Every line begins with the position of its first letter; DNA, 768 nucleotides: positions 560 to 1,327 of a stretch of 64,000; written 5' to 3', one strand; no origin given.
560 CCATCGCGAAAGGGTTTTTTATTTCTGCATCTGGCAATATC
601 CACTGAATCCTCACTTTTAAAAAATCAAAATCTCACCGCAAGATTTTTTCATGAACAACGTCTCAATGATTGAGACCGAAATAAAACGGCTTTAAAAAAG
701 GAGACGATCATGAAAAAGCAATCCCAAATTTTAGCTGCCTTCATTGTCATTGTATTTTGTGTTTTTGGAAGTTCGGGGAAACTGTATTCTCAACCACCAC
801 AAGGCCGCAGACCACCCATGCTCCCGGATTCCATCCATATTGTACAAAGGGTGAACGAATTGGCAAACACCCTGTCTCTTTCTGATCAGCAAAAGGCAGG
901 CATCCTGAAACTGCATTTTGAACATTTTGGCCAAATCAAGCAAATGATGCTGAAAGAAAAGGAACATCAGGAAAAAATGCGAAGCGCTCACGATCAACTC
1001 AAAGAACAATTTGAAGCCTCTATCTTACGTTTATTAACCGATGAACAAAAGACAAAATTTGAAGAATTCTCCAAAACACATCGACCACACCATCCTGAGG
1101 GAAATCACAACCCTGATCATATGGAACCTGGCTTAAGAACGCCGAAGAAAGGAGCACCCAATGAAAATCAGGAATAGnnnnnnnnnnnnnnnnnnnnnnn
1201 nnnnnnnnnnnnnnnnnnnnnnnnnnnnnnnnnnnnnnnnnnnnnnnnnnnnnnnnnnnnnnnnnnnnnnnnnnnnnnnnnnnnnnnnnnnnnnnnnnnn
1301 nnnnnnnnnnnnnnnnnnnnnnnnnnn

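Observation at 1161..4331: DUF1566 x2 plus arylsulfotransferase-like propeller fused on one T9SS cargo protein, behind two Spy/CpxP-like genes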

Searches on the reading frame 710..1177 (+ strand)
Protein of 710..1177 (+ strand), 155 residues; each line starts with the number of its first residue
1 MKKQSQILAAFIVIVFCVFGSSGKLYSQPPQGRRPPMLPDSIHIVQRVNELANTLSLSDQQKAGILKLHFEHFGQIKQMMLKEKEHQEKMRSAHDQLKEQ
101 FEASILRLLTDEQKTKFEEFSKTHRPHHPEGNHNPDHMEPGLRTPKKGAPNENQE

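Call 3: search_protein_families(library=pfam, proteins=[window:710-1177:+], max_evalue=0.1)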
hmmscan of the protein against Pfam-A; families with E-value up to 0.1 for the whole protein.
window:710-1177:+ (155 aa): 2 families
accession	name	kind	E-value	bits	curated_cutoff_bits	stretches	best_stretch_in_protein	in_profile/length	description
PF07813.17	LTXXQ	-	0.0025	18.9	24.3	0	46-98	4-50/100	LTXXQ motif family protein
PF10962.13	DUF2764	-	0.063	13.4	24.1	1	46-121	27-99/271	Protein of unknown function (DUF2764)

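Call 4: search_protein_families(library=ncbifam, proteins=[window:710-1177:+], max_evalue=0.1)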
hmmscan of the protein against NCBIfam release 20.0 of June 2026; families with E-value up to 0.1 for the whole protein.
window:710-1177:+ (155 aa): 0 families

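Call 50: search_solved_structures(query=window:710-1174:+, max_evalue=10, show_alignments=2)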
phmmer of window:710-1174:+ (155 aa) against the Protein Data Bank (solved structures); distinct sequences matched with E-value up to 10: 4.
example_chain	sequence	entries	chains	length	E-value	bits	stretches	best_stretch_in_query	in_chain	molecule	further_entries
1ji0_A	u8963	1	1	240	0.087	16.5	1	26-84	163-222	ABC transporter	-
6j4v_B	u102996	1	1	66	0.52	14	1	85-126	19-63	Small vasohibin-binding protein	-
7aor_ar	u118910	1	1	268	0.67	13.6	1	44-102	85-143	AKAP7_NLS domain-containing protein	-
2hcb_A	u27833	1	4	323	5.5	10.7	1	76-120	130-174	Chromosomal replication initiator protein dnaA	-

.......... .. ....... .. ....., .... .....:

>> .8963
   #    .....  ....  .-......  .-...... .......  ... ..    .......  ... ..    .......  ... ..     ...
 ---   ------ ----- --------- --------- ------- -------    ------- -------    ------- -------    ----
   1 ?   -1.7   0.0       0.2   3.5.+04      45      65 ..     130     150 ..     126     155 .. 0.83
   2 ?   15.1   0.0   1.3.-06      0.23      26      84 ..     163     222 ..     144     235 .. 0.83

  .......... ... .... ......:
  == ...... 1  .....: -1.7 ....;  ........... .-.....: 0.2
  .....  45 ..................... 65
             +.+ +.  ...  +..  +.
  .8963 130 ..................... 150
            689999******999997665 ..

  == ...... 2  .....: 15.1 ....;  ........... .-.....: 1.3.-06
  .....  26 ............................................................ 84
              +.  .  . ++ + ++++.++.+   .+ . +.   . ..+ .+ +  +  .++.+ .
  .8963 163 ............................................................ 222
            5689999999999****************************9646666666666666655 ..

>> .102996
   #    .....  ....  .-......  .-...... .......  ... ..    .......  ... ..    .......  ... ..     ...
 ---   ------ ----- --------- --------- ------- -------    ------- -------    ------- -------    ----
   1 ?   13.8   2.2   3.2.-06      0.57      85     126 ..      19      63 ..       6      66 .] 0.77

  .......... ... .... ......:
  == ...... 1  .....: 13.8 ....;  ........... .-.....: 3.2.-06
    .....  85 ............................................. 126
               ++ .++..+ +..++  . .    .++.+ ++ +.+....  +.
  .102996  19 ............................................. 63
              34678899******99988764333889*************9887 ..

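Call 65: find_homologous_proteins(query=window:710-1174:+, max_evalue=0.001)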
Query window:710-1174:+ (155 aa): 4 proteins with E <= 0.001 among 15 candidates.
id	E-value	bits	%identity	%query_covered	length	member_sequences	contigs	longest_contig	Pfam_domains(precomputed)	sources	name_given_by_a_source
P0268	1.4e-97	342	100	100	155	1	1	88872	-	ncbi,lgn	-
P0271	6.9e-46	174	57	99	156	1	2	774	PF16231.12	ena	-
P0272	1.0e-34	138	57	84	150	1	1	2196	PF16231.12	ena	-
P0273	6.4e-32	129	53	79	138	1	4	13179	PF16231.12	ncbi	-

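Call 66: find_encoding_contigs(protein=P0273, flank=8000, max_places=4)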
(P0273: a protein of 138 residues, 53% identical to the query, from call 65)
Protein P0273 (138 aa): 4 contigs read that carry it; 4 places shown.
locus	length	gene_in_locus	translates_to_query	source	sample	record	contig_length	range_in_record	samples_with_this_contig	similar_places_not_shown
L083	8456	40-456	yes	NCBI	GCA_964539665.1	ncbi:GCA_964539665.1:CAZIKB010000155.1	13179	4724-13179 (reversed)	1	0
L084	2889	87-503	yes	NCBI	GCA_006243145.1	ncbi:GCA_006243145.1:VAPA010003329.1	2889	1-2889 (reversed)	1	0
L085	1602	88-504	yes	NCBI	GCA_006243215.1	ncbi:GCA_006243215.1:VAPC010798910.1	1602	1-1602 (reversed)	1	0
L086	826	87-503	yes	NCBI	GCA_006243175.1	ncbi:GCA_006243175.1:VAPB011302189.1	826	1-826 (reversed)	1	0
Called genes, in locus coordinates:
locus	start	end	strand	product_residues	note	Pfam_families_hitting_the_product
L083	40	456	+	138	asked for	PF16231:DUF4890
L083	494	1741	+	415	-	PF07603:Lcl_C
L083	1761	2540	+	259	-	-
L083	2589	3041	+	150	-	-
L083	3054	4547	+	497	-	PF07603:Lcl_C, PF18962:Por_Secre_tail, PF13860:FlgD_ig (weak)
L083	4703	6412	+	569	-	PF05935:Arylsulfotrans, PF14269:Arylsulfotran_2, PF18962:Por_Secre_tail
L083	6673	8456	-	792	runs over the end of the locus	PF12704:MacB_PCD, PF02687:FtsX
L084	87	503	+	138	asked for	PF16231:DUF4890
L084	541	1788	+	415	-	PF07603:Lcl_C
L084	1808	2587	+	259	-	-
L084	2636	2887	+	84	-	?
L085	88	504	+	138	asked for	PF16231:DUF4890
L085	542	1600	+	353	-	?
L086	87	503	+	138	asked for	PF16231:DUF4890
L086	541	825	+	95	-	?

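Call 67: find_encoding_contigs(protein=P0272, flank=3000, max_places=2)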
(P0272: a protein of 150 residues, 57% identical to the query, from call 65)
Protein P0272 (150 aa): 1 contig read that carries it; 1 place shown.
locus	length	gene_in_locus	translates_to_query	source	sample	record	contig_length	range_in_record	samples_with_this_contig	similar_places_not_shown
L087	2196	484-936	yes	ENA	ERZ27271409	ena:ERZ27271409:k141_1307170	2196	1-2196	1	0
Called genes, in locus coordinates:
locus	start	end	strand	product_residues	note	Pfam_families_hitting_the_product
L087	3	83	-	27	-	?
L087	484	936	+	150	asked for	PF16231:DUF4890 (weak)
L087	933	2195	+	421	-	?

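Call 69: search_protein_families(library=pfam, proteins=[L083:40-456:+, L083:494-1741:+, L083:1761-2540:+, L083:2589-3041:+, L083:3054-4547:+, L083:4703-6412:+, L087:484-936:+, L087:933-2195:+, P0271], max_evalue=0.05)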
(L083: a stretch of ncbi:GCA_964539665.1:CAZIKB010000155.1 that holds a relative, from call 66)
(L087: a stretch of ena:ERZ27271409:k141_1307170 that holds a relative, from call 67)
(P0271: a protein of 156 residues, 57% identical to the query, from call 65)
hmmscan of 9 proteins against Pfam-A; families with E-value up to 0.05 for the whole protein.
L083:40-456:+ (138 aa): 4 families
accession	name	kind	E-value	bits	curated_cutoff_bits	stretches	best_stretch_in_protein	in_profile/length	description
PF07813.17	LTXXQ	-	0.0019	19.3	24.3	0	79-122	53-98/100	LTXXQ motif family protein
PF11014.13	DUF2852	-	0.012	16.2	22.5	1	63-127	53-115/116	Protein of unknown function (DUF2852)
PF16231.10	DUF4890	-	0.033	15.1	29.7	0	44-112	13-83/109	Domain of unknown function (DUF4890)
PF00042.28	Globin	-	0.044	14.7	22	0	54-125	41-111/117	Globin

L083:494-1741:+ (415 aa): 1 family
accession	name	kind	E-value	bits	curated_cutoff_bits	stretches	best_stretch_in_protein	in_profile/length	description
PF07603.17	Lcl_C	-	2.8e-44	150.6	34.9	2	252-361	2-98/117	Lcl C-terminal domain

L083:1761-2540:+ (259 aa): 0 families

L083:2589-3041:+ (150 aa): 0 families

L083:3054-4547:+ (497 aa): 4 families
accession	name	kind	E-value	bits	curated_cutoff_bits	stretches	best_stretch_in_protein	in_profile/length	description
PF07603.17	Lcl_C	-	1.2e-41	142.1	34.9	2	226-329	1-92/117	Lcl C-terminal domain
PF18962.6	Por_Secre_tail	-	3.3e-11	43.8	27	1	419-494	2-74/75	Secretion system C-terminal sorting domain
PF13860.13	FlgD_ig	-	9.6e-07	29.1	27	1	430-484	15-75/79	FlgD Ig-like domain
PF13585.12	CHU_C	-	0.00047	20.7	27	1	435-485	25-74/86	CHU_C Type IX secretion signal domain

L083:4703-6412:+ (569 aa): 5 families
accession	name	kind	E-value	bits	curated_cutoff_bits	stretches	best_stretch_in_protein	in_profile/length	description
PF05935.17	Arylsulfotrans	-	1.7e-24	87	24.2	1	55-407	19-337/374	Arylsulfotransferase (ASST)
PF14269.12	Arylsulfotran_2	-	3.3e-11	43.6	27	1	87-422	4-300/301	Arylsulfotransferase (ASST)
PF18962.6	Por_Secre_tail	-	2.7e-08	34.4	27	1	491-566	2-74/75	Secretion system C-terminal sorting domain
PF13585.12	CHU_C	-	0.0012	19.3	27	1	501-564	20-81/86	CHU_C Type IX secretion signal domain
PF13860.13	FlgD_ig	-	0.0063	16.9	27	1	505-550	18-69/79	FlgD Ig-like domain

L087:484-936:+ (150 aa): 5 families
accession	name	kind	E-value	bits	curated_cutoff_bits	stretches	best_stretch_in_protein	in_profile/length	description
PF07813.17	LTXXQ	-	0.0015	19.7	24.3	1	39-88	4-49/100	LTXXQ motif family protein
PF09753.14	Use1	-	0.018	15.1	38.3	1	36-112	30-117/243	Membrane fusion protein Use1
PF12875.12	DUF3826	-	0.031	14.8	25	1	36-101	3-69/186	Protein of unknown function (DUF3826)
PF16231.10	DUF4890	-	0.035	15.1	29.7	0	38-89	17-67/109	Domain of unknown function (DUF4890)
PF10962.13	DUF2764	-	0.049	13.7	24.1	0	40-116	28-101/271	Protein of unknown function (DUF2764)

L087:933-2195:+ (421 aa): 1 family
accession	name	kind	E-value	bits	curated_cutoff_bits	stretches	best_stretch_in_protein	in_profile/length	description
PF07603.17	Lcl_C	-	1.5e-37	128.9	34.9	2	354-416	1-64/117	Lcl C-terminal domain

P0271 (156 aa): 2 families
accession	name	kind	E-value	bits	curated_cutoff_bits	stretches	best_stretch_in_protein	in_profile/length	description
PF07813.17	LTXXQ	-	0.00056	21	24.3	0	44-92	4-61/100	LTXXQ motif family protein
PF13871.12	Helicase_C_4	-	0.021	15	30.5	1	69-123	194-253/271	C-terminal domain on Strawberry notch homologue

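Call 79: search_solved_structures(query=A3, max_evalue=10, show_alignments=2)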
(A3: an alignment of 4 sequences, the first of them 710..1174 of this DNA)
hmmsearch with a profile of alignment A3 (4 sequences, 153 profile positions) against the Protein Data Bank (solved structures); distinct sequences matched with E-value up to 10: 9.
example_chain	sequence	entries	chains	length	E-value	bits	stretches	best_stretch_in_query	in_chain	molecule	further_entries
6ocf_B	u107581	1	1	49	0.62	13.4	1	83-127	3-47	Small vasohibin-binding protein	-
6lpg_B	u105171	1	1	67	0.68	13.2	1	78-127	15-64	Small vasohibin-binding protein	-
6nvq_B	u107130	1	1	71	0.96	12.8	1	78-127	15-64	Small vasohibin-binding protein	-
6j4v_B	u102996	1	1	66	1.3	12.4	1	78-127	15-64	Small vasohibin-binding protein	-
7zcw_D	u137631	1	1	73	2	11.8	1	78-133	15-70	Small vasohibin-binding protein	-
6qby_B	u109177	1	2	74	2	11.7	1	78-133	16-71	Small vasohibin-binding protein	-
6waa_B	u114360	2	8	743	4.8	10.5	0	55-133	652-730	DNA topoisomerase 4 subunit B,DNA topoisomerase (ATP-hydrolyzing) chimera | DNA topoisomerase 4 subunit B, DNA topoisomerase 4 subunit A chimera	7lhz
5eix_A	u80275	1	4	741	5.4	10.3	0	55-133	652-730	DNA topoisomerase 4 subunit B,DNA topoisomerase 4 subunit A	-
9kgt_A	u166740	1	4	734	6.5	10.1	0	55-132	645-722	DNA topoisomerase 4 subunit B,DNA topoisomerase 4 subunit A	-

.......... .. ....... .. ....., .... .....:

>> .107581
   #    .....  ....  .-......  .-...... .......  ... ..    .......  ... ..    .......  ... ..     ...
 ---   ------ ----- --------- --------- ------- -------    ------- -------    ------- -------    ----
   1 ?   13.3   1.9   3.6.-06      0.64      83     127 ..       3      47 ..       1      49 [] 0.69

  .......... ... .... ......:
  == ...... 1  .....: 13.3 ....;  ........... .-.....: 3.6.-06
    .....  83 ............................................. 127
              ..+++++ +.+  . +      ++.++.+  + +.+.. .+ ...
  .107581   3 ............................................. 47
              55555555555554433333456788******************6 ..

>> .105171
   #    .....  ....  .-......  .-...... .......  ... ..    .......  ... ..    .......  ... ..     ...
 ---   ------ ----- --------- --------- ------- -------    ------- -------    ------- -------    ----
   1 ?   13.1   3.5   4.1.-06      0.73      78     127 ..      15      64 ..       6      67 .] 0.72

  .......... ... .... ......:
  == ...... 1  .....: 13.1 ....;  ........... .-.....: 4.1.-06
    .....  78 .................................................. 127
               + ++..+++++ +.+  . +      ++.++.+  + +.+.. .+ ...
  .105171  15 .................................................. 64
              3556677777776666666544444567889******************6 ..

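Call 86: predict_structure(alignment_id=A3)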
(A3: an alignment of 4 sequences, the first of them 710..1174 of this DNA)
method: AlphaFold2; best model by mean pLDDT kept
length: 155 residues; sequences in the alignment: 4
mean_pLDDT: 68.5   pTM: 0.39
mean pLDDT of the five models: 68.5, 67.3, 66.7, 65.5, 65.1
residues with pLDDT >= 90: 20; 70-90: 65; 50-70: 25; < 50: 45
segments of 3 or more residues with pLDDT < 50: 19-34, 128-155
pLDDT, mean of each block of 10 residues (from residue 1): 53 53 38 57 86 92 89 85 86 87 89 89 65 37 37 37
secondary structure, 60 per line:
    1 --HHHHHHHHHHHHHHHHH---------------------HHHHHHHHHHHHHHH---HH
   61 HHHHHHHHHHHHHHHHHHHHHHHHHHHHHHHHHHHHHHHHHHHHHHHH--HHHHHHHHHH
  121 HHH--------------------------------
elements in order: H3-19 H41-55 H59-108 H111-123

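Call 88: fold_search(model_id=the predicted structure, library=pdb)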
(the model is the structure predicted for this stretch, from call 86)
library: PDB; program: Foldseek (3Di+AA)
matches with E <= 10: 39; with E <= 0.001: 0
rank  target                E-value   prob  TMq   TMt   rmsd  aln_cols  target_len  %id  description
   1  5jg7_B                1.1e+00  0.09  0.14  0.15  15.1        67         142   22  Crystal structure of putative periplasmic binding protein from Salmonella typhimurium LT2 (released 2016-04-27)
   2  7r81_T1               2.6e+00  0.12  0.29  0.24  23.1       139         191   13  Structure of the translating Neurospora crassa ribosome arrested by cycloheximide (released 2021-12-01)
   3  4v6x_CR               2.6e+00  0.11  0.27  0.23  23.3       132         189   12  Structure of the human 80S ribosome (released 2014-07-09)
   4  9h3g_AK               3.0e+00  0.12  0.27  0.24  21.4       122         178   13  Structure of the Arabidopsis thaliana 80S ribosome in complex with P- and E-site tRNAs and mRNA (released 2026-02-04)
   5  2nn4_A                3.4e+00  0.14  0.21  0.44   7.0        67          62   12  Crystal structure of Bacillus subtilis yqgQ, Pfam DUF910 (released 2006-10-31)
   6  8g0n                  3.7e+00  0.30  0.22  0.14   2.6        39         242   23  FphI, Staphylococcus aureus fluorophosphonate-binding serine hydrolases I, apo form (released 2024-02-14)
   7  9i78_LR               4.7e+00  0.10  0.27  0.23  22.1       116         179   11  Cryo-EM structure of Chaetomium thermophilum ribosome-bound SND3 translocon (released 2025-11-12)
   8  6az3_Q                4.7e+00  0.05  0.21  0.18  24.1       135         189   14  Cryo-EM structure of of the large subunit of Leishmania ribosome bound to paromomycin (released 2017-12-06)
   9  9uc5_B                5.1e+00  0.28  0.23  0.37   1.9        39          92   18  Mini-protein binder of N-terminal domain of nucleocapsid protein of SARS-CoV2 (released 2026-02-25)
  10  1umq_MODEL_1_A        5.1e+00  0.06  0.16  0.36   7.7        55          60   20  solution structure and DNA binding of the effector domain from the global regulator PrrA(RegA) from R. sphaero (released 2003-11-21)
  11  5ndv_M9               5.1e+00  0.06  0.23  0.19  21.4       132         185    8  Crystal structure of Paromomycin bound to the yeast 80S ribosome (released 2017-12-13)
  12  7qiz_T                6.2e+00  0.07  0.27  0.24  22.4       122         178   11  Specific features and methylation sites of a plant 80S ribosome (released 2022-08-03)
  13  8qhu_Q                6.2e+00  0.02  0.16  0.14  23.4       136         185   14  CRYO-EM STRUCTURE OF LEISHMANIA MAJOR 80S RIBOSOME : LM32Cs1C1 snoRNA overexpression (released 2025-02-12)
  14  8tls_A                6.6e+00  0.08  0.25  0.32  11.1        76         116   10  Crystal structure of Shewanella benthica Group 1 truncated hemoglobin C51S C71S Y108A variant (released 2024-04-03)
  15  8ova_BT               6.6e+00  0.04  0.22  0.18  24.4       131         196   14  CRYO-EM STRUCTURE OF TRYPANOSOMA BRUCEI PROCYCLIC FORM 80S RIBOSOME : PARENTAL STRAIN (released 2023-11-29)
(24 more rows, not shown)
